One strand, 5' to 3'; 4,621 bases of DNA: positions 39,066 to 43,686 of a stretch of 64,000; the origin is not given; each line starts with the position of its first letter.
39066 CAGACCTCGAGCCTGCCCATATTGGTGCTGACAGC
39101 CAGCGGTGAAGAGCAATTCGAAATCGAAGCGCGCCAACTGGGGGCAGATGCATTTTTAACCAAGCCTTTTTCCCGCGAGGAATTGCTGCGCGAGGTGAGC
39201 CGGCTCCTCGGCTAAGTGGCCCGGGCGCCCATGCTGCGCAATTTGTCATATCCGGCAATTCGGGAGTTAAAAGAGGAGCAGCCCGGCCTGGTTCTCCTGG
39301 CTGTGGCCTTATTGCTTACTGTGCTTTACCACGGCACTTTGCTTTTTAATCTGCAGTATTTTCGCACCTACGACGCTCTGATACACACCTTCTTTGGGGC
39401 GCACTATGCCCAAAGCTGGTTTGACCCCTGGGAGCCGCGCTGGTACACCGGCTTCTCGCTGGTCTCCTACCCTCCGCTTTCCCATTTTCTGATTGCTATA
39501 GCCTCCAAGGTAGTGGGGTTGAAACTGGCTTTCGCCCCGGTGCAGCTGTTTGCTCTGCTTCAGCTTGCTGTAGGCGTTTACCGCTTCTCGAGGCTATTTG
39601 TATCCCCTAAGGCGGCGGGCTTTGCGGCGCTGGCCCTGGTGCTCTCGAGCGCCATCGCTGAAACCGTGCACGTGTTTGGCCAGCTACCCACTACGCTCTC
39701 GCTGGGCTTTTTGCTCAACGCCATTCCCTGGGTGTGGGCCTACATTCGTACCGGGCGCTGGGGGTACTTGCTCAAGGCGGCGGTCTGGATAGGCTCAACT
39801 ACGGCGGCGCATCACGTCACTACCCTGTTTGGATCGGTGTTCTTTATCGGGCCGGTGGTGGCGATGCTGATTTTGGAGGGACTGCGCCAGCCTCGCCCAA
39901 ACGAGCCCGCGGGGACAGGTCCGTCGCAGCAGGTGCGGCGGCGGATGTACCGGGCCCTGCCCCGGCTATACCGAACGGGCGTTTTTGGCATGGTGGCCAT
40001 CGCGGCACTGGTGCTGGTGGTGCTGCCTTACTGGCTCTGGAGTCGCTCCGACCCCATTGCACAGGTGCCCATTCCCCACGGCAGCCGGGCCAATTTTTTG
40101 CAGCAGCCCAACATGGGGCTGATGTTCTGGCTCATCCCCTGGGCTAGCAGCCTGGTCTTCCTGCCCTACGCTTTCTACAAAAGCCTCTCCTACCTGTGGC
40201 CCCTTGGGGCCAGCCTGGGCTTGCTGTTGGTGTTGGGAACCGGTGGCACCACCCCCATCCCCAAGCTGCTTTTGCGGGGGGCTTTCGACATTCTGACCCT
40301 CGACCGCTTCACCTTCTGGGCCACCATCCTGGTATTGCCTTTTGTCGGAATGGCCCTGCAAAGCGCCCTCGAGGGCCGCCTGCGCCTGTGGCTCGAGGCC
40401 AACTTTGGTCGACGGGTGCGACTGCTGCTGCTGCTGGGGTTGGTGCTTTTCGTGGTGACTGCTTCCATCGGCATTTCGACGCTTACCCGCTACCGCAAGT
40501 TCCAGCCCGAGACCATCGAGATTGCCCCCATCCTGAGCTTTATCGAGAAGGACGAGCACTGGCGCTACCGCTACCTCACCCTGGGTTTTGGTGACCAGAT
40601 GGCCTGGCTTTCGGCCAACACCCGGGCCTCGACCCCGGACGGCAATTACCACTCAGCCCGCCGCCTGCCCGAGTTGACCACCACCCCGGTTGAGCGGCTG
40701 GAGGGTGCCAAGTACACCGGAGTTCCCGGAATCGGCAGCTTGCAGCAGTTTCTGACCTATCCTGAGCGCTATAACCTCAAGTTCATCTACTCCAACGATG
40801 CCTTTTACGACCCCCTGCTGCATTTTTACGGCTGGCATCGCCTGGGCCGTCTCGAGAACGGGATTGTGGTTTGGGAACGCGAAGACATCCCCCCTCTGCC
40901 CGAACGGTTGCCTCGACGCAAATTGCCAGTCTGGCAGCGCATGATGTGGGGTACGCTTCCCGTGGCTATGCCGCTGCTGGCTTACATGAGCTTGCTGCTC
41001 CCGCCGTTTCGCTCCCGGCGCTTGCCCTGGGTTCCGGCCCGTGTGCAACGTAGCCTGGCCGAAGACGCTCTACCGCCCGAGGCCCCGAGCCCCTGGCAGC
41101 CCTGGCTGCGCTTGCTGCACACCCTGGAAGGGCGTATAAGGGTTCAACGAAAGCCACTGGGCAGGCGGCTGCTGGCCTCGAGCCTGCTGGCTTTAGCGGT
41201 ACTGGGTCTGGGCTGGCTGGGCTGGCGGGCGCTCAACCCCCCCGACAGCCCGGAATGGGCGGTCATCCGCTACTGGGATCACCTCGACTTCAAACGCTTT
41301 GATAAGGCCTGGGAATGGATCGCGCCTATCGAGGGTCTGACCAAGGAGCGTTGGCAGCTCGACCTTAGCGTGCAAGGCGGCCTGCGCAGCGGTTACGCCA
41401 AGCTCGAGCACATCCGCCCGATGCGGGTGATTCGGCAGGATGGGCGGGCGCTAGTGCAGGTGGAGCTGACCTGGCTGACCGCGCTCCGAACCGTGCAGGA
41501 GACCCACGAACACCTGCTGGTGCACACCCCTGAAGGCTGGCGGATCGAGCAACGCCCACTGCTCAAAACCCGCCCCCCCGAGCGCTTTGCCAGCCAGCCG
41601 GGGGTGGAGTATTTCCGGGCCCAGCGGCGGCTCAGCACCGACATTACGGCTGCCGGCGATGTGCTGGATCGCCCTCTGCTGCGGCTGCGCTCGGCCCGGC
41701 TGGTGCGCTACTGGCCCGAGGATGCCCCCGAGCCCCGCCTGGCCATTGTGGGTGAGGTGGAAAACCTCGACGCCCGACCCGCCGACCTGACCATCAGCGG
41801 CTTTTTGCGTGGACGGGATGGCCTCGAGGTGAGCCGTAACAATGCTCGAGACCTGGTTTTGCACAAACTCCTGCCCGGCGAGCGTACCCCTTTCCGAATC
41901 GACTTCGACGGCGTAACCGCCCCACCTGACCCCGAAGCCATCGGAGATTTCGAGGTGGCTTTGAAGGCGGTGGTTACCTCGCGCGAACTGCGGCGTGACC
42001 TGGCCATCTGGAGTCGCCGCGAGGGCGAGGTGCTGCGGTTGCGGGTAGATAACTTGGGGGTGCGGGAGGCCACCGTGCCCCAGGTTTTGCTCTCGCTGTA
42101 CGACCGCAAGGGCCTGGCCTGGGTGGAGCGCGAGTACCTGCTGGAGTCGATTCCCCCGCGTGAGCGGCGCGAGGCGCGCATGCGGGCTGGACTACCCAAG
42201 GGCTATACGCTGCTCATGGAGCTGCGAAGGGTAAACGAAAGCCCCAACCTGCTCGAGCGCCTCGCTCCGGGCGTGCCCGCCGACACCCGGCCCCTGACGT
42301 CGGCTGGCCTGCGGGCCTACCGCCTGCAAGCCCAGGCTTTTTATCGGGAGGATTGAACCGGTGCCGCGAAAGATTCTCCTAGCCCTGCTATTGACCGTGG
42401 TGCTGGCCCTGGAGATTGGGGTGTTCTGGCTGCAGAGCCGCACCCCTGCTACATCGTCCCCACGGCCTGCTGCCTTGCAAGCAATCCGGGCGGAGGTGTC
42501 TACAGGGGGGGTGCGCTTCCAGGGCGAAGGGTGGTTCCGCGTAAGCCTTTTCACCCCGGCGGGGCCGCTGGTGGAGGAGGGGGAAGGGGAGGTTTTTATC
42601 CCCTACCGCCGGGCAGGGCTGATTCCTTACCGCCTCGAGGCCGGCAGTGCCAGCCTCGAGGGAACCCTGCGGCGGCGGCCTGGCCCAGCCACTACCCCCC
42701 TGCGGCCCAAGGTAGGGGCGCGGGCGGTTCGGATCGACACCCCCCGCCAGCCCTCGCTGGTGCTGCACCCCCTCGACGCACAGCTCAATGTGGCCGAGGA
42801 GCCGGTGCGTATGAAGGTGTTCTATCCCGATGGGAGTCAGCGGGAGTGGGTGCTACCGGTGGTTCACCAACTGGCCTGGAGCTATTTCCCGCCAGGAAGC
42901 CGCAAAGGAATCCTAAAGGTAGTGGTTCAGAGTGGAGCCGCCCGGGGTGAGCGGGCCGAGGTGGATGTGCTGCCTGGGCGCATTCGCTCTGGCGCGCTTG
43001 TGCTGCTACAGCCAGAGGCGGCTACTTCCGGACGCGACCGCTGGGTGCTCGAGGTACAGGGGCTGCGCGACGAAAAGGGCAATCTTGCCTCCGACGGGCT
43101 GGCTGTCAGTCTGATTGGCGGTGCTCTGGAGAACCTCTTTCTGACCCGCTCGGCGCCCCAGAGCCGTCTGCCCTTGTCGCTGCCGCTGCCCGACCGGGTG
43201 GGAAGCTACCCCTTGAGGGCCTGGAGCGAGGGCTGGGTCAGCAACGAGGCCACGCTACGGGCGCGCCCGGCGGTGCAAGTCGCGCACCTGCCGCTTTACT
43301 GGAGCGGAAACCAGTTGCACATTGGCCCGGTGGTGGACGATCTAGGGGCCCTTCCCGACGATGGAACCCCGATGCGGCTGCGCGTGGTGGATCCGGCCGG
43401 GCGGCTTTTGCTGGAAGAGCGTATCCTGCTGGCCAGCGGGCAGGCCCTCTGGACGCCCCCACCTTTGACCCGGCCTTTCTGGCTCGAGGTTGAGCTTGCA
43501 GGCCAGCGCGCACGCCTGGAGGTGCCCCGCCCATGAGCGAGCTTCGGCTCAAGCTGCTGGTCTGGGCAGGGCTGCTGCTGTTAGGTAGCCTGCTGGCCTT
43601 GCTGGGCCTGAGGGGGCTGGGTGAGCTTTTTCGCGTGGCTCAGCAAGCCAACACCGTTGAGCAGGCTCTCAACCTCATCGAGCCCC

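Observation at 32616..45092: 12-gene translationally coupled glycan operon with polyprenyl-phosphate-sugar / GT-C logic rather than a classical Wzx/Wzy or ABC pathway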

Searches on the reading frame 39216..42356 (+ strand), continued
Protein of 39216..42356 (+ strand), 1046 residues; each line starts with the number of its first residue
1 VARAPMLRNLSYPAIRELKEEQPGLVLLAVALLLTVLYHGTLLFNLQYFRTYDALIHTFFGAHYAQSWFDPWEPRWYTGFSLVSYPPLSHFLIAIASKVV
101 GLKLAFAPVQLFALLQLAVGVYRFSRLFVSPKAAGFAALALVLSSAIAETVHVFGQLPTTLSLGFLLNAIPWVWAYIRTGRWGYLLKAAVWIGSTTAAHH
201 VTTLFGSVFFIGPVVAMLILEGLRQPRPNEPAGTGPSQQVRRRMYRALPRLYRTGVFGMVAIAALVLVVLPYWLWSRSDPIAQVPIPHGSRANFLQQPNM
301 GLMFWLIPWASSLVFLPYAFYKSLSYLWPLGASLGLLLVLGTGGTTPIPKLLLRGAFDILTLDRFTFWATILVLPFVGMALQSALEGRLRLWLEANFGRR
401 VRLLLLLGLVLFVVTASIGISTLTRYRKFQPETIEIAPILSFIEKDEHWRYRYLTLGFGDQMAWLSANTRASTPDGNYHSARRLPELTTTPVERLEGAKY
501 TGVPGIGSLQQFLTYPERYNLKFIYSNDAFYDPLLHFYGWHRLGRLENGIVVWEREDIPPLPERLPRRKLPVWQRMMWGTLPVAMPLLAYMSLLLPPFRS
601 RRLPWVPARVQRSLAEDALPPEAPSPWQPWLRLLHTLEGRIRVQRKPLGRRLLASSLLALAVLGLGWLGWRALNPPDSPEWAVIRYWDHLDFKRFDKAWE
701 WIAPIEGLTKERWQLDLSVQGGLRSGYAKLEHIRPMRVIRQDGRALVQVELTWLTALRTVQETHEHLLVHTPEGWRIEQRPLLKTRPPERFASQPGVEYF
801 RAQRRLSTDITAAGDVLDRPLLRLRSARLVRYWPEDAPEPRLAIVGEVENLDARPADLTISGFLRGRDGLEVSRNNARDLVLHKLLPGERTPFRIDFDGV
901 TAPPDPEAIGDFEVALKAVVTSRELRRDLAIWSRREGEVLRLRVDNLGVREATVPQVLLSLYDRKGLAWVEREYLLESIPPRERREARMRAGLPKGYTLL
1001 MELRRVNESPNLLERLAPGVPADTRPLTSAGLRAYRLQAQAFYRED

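Call 83: search_protein_representatives(protein=window:39216-42356:+)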
Query: 1046 residues. Proteins with E-value up to 0.001 (for the whole library): 845; up to 1e-10: 616; up to 1e-30: 283. The best 150 are listed.
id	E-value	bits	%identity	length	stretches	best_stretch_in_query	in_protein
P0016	0.0e+00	1237.2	57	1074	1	11-1012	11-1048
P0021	0.0e+00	1184.1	59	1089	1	19-1006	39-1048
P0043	0.0e+00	1037.2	55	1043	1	19-1003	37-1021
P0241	1.3e-250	851.3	50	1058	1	27-989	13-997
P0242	3.9e-250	849.7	50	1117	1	28-987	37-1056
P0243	2.7e-248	843.6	50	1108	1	30-984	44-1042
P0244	5.6e-248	842.6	49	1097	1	30-980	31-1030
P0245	1.4e-247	841.2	49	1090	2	28-902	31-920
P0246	1.9e-242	824.3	48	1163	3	27-594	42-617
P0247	1.2e-233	795.2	46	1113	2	26-904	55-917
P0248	2.8e-233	793.9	46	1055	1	27-999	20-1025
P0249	1.6e-228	778.2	45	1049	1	26-982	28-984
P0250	1.0e-224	765.6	47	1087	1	23-902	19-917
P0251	6.1e-219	746.4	48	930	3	28-605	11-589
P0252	4.8e-216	736.8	46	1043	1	29-985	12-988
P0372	8.2e-56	206.3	49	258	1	798-1046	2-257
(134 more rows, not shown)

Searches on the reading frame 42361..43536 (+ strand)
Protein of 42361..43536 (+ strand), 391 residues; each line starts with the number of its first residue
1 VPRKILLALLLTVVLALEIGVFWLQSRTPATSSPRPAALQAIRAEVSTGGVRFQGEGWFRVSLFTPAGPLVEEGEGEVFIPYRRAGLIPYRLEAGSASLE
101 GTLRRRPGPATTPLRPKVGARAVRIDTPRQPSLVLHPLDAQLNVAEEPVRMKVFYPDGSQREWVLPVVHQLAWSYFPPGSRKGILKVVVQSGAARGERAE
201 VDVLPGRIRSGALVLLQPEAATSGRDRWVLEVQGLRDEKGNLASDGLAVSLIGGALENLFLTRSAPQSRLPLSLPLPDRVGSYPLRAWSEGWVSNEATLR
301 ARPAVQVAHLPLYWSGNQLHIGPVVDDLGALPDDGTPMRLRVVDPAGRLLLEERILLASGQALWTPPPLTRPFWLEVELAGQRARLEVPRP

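Call 3: search_protein_families(library=pfam, proteins=[window:42361-43536:+], max_evalue=0.01)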
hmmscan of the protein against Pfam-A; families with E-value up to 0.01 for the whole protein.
window:42361-43536:+ (391 aa): 0 families

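Call 6: search_protein_families(library=ncbifam, proteins=[window:42361-43536:+], max_evalue=0.01)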
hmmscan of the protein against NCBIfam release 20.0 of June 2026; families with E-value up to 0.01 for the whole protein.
window:42361-43536:+ (391 aa): 0 families
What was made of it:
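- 42361..43536 (+): 391-aa protein with an N-terminal membrane anchor, probably made of Ig-like repeats. It is an obligate neighbour of the GT-C. No Pfam or NCBIfam hit (calls 3, 6).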

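Call 65: search_solved_structures(query=A5, max_evalue=1)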
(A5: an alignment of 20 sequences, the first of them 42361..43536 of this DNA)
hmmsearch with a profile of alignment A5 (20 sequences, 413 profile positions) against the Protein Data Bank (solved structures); distinct sequences matched with E-value up to 1: 10.
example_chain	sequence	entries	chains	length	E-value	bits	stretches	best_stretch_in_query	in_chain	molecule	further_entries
6fwx_A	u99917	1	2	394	0.0011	20.9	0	82-129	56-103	Titin,Titin,Titin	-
7cwd_A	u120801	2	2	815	0.0035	19.3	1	222-320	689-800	beta-glalactosidase | beta-galactosidase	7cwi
4ypj_A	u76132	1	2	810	0.023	16.6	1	220-322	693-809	Beta galactosidase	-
7p0e_A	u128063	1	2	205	0.12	14.2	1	46-114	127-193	Isoform 2 of Filamin-C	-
7ouu_A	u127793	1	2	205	0.13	14.2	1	46-114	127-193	Isoform 2 of Filamin-C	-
7ouv_A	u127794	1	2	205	0.13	14.1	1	46-114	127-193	Isoform 2 of Filamin-C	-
4tx4_B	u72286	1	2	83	0.27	13.1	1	326-369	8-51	Cysteine proteinase inhibitor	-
2dmb_A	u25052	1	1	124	0.58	12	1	44-112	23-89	Filamin-B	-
4cuc_A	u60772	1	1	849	0.87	11.4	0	222-274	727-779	BETA-GALACTOSIDASE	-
4cu6_A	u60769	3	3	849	0.87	11.4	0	222-274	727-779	BETA-GALACTOSIDASE | GLYCOSIDE HYDROLASE 2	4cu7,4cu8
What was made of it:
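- Tried and rejected: The PDB profile search for Ig391 gave only marginal Ig-domain hits (call 65).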
